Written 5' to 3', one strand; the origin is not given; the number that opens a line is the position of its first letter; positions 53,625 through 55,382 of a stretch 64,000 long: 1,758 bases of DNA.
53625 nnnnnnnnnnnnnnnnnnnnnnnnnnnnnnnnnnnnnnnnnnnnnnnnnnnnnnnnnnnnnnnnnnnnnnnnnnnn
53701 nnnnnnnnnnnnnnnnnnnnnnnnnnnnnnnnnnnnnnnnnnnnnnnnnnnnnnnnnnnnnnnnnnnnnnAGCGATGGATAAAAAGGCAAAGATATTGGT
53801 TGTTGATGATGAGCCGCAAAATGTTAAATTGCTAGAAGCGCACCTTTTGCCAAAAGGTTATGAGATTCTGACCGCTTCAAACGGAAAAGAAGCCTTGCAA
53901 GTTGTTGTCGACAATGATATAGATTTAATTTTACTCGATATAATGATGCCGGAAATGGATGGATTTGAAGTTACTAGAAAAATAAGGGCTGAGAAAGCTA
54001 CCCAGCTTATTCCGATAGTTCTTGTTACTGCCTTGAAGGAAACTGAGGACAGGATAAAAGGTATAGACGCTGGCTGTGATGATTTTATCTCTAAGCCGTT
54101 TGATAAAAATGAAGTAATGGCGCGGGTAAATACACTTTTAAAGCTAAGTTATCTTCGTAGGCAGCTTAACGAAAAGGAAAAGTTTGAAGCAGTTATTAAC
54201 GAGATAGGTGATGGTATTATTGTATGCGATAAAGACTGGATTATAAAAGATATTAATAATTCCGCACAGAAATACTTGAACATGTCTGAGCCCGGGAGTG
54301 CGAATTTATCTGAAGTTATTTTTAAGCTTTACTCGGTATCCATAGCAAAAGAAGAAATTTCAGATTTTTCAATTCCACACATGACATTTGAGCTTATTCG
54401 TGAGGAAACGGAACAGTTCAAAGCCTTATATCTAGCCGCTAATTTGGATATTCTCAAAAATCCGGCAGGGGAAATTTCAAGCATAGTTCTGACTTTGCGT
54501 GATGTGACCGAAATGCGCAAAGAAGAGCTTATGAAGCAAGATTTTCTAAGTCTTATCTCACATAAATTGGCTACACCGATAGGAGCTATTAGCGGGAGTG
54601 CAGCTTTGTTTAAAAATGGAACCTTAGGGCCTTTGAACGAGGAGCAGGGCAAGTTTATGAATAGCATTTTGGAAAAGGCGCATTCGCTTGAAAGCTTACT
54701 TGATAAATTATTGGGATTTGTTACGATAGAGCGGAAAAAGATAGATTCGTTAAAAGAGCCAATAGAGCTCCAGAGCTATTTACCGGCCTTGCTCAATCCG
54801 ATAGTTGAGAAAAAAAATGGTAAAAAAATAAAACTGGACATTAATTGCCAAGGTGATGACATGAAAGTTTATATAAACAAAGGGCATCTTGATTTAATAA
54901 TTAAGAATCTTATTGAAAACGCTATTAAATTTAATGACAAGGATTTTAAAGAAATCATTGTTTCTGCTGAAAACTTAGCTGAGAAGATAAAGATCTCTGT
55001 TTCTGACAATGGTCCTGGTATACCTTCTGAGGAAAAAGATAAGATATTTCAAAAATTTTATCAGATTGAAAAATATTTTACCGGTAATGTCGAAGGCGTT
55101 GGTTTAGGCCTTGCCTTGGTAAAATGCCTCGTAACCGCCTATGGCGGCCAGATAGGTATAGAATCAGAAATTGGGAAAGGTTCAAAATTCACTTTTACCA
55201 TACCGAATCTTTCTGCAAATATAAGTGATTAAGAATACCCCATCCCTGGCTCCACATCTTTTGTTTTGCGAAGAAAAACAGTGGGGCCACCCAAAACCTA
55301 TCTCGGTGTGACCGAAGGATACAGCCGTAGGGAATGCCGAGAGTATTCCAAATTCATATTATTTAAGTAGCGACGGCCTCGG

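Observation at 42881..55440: Two intergenic repeat families and a GC-rich hairpin-rich island in gene-free DNA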

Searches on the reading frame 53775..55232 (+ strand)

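Call 11: search_protein_families(library=pfam, proteins=[window:53775-55232:+], max_evalue=0.01)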
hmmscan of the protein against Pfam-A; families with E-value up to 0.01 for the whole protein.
window:53775-55232:+ (485 aa): 6 families
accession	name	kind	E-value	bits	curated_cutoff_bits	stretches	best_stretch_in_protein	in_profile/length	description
PF00072.30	Response_reg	-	1.8e-30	105.8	30.2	1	7-118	1-110/111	Response regulator receiver domain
PF02518.31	HATPase_c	-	1.4e-25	90.3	26.4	1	371-477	5-108/111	Histidine kinase-, DNA gyrase B-, and HSP90-like ATPase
PF00512.31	HisKA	-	4.3e-11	43.1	26.9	1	253-319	1-64/66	His Kinase A (phospho-acceptor) domain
PF13188.13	PAS_8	-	0.0018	18.6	21.8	1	135-169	1-35/65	PAS domain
PF23198.2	PDE8A_N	-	0.0032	17.8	29.6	1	28-126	34-133/147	PDE8A-like, N-terminal domain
PF13581.12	HATPase_c_2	-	0.0092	16.4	27.4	0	374-455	34-111/127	Histidine kinase-like ATPase domain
